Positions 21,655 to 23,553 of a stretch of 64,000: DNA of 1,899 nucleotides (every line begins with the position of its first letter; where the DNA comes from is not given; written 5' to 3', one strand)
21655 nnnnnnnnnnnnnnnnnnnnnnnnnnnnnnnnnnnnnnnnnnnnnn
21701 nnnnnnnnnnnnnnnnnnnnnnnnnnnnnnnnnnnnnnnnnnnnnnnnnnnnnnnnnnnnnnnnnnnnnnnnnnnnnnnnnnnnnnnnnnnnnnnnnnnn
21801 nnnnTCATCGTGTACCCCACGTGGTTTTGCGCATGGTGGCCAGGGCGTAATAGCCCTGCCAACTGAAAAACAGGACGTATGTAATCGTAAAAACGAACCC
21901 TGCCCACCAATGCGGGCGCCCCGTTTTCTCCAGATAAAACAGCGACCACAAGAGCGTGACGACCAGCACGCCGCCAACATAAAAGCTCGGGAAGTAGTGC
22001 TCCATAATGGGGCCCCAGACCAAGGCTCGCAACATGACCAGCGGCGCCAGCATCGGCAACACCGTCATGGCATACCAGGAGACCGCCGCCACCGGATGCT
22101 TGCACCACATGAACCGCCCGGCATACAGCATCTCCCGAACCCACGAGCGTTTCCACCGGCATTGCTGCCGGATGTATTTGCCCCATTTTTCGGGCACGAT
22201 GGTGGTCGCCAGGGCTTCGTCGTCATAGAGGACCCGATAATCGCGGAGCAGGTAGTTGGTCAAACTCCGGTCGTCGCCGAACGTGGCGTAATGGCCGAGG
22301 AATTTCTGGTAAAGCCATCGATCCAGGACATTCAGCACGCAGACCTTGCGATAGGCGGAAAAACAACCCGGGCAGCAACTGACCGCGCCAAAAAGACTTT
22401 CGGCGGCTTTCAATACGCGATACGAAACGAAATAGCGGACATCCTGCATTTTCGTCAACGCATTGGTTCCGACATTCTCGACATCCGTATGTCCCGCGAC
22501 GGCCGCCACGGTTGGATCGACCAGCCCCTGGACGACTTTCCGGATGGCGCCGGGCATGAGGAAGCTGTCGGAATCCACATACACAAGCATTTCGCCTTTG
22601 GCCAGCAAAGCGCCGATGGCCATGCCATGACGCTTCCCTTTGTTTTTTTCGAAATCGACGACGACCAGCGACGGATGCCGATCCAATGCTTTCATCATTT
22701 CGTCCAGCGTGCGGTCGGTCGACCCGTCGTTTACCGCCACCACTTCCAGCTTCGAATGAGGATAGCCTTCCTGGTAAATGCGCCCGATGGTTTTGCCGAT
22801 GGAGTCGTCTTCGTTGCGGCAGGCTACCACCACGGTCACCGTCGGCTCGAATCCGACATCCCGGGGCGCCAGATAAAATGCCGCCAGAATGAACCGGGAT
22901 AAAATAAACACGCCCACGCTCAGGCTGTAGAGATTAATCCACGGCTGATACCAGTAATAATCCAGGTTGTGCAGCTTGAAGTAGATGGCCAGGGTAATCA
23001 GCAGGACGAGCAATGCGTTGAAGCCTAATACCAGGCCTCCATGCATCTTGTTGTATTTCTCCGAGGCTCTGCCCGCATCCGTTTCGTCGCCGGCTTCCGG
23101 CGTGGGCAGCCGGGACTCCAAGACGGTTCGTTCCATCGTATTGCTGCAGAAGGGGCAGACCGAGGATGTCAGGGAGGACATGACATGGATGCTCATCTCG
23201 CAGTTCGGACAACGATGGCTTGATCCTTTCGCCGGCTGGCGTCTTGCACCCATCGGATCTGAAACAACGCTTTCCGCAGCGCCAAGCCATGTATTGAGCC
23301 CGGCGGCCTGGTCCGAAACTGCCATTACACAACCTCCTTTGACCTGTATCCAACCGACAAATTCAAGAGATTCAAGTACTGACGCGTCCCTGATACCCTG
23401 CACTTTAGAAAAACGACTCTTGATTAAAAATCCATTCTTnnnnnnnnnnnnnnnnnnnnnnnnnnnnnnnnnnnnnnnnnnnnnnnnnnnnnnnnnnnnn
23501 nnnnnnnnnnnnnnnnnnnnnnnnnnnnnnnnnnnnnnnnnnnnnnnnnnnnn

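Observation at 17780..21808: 1342-aa inner-membrane-anchored giant with a variant CE4 motif (TFDH) and an internal module duplication flanking a TPR block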

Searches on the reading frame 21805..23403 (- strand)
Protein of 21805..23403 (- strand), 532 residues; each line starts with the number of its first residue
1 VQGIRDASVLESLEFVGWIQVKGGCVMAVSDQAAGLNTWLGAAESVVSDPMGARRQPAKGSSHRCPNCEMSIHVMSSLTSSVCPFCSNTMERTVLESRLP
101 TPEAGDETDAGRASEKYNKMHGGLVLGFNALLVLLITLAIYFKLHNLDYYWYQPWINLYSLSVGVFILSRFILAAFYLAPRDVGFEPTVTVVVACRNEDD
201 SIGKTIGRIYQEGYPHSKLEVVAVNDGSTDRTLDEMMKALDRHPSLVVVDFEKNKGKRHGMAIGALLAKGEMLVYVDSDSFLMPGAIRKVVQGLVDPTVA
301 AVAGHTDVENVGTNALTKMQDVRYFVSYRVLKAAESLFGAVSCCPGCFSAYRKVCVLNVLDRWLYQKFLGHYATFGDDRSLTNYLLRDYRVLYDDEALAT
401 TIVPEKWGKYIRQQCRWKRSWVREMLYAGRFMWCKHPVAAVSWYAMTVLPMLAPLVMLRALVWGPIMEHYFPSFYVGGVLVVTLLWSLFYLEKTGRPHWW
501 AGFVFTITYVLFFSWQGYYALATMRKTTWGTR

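Call 5: search_protein_families(library=pfam, proteins=[window:21805-23403:-], max_evalue=0.1)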
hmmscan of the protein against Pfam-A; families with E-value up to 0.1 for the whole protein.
window:21805-23403:- (532 aa): 7 families
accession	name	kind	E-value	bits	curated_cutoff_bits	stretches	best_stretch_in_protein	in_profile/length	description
PF13641.12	Glyco_tranf_2_3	-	6.6e-25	88.9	27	1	187-419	1-229/230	Glycosyltransferase like family 2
PF00535.33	Glycos_transf_2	-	1.5e-22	80.7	23.3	1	190-353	1-161/168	Glycosyl transferase family 2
PF03142.21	Chitin_synth_2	-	1.3e-21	77.3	27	1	263-425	195-378/527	Chitin synthase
PF13632.12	Glyco_trans_2_3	-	3.5e-07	30.7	27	1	274-466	3-197/198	Glycosyl transferase family group 2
PF13506.12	Glyco_transf_21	-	0.00024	21.1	21.7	1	264-419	25-174/174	Glycosyl transferase family 21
PF10111.15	Glyco_tranf_2_2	-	0.00033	20.7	27.3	1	190-292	1-104/276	Glycosyltransferase like family 2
PF23547.1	Zn_ribbon_FGT1_1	-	0.018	15.1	27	1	64-87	4-27/35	FORGETTER1 first zinc ribbon domain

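Call 6: search_protein_families(library=ncbifam, proteins=[window:21805-23403:-], max_evalue=0.1)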
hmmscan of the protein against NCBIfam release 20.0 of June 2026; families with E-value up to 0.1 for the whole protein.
window:21805-23403:- (532 aa): 20 families
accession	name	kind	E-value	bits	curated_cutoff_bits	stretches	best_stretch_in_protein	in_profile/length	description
TIGR04242.1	nodulat_NodC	equivalog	5.6e-49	167.1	550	1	182-532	43-394/395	chitooligosaccharide synthase NodC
TIGR03937.1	PgaC_IcaA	equivalog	1.4e-32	113.1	422.3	1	186-438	44-287/407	poly-beta-1,6-N-acetyl-D-glucosamine synthase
TIGR03111.1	glyc2_xrt_Gpos1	hypoth_equivalog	8.2e-18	64.4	363.95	1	183-420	45-285/439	TIGR03111 family XrtG-associated glycosyltransferase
TIGR03965.1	mycofact_glyco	equivalog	7.6e-15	54.7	280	1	186-306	73-191/467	mycofactocin biosynthesis glycosyltransferase MftF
NF047588.1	GlcsyltransPgfSStrep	equivalog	5.3e-11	42.3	500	1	189-293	3-109/308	glycosyltransferase PgfS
NF041875.1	EPS_EpsD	equivalog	4.7e-10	39.4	370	1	189-289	1-99/325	exopolysaccharide biosynthesis glycosyltransferase EpsD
TIGR04283.1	glyco_like_mftF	equivalog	7.6e-09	35.5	182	1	190-319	2-120/221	TIGR04283 family arsenosugar biosynthesis glycosyltransferase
NF007482.0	PRK10073.1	equivalog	5.1e-08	32.3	423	1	187-291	6-107/334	glycosyltransferase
NF010496.0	PRK13915.1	equivalog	8.8e-08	31.6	262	1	187-302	31-151/307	glucosyl-3-phosphoglycerate synthase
NF047683.1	TeichurnBiosyTuaG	equivalog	2.4e-06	27.4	400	1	185-300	4-117/252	teichuronic acid biosynthesis protein TuaG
TIGR03469.1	HpnB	hypoth_equivalog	3.3e-06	26.4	379.25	1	186-253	43-112/386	hopene-associated glycosyltransferase HpnB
TIGR03030.1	CelA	equivalog_domain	9.7e-06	23.9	699.1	1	162-234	106-179/714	UDP-forming cellulose synthase catalytic subunit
NF007986.1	PRK10714.1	equivalog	1.7e-05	24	529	1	189-292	8-113/316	undecaprenyl-phosphate 4-deoxy-4-formamido-L-arabinose transferase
NF041394.1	GtaseAglG_Halo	equivalog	2.7e-05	23.6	440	1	200-309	16-122/304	glucosyl-dolichyl phosphate glucuronosyltransferase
TIGR04182.1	glyco_TIGR04182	equivalog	3.6e-05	23.3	325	1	189-322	2-124/293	S-layer glycoprotein N-glycosyltransferase AglJ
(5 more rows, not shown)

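Call 51: search_solved_structures(query=window:21805-23403:-, max_evalue=0.001, show_alignments=0)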
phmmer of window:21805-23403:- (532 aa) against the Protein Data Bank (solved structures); distinct sequences matched with E-value up to 0.001: 16.
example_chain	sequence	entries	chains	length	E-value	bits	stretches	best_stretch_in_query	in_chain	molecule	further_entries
8snc_A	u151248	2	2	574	6.1e-29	104.1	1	241-532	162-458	Hyaluronan synthase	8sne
7sp7_A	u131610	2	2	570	7.1e-29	103.9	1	241-532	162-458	Hyaluronan synthase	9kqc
8snd_A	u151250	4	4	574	2.9e-28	101.9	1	241-532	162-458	Hyaluronan synthase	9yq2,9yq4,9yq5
7sp6_A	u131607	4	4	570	3.4e-28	101.7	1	241-532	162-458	Hyaluronan synthase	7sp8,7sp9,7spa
8smm_A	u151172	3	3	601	7.3e-26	94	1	251-531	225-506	Hyaluronan synthase 1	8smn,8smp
6yv7_B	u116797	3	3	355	1.5e-17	66.6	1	174-404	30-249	Glycosyl transferase, family 2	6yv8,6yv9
6yv7_A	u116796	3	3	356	1.5e-17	66.6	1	174-404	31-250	Glycosyl transferase, family 2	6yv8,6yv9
6p61_A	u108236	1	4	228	7.3e-11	44.5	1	186-284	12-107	Glycosyltransferase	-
5ekp_C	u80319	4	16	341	4.1e-07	32.1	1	189-291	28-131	Uncharacterized glycosyltransferase sll0501 | Glycosyltransferase sll0501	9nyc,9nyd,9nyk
5eke_A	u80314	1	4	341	4.1e-07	32.1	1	189-291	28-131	Uncharacterized glycosyltransferase sll0501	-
9nye_A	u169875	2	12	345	4.2e-07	32.1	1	189-291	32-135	Glycosyltransferase sll0501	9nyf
5tze_C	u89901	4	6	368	1.2e-05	27.3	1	190-288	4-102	Glycosyl transferase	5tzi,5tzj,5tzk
5tz8_A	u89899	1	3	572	2.4e-05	26.3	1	190-288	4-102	Glycosyl transferase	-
8bz8_A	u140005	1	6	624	0.00015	23.7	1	191-292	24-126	Glycosyltransferase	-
8bz4_A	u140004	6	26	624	0.00015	23.7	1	191-292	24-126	Glycosyltransferase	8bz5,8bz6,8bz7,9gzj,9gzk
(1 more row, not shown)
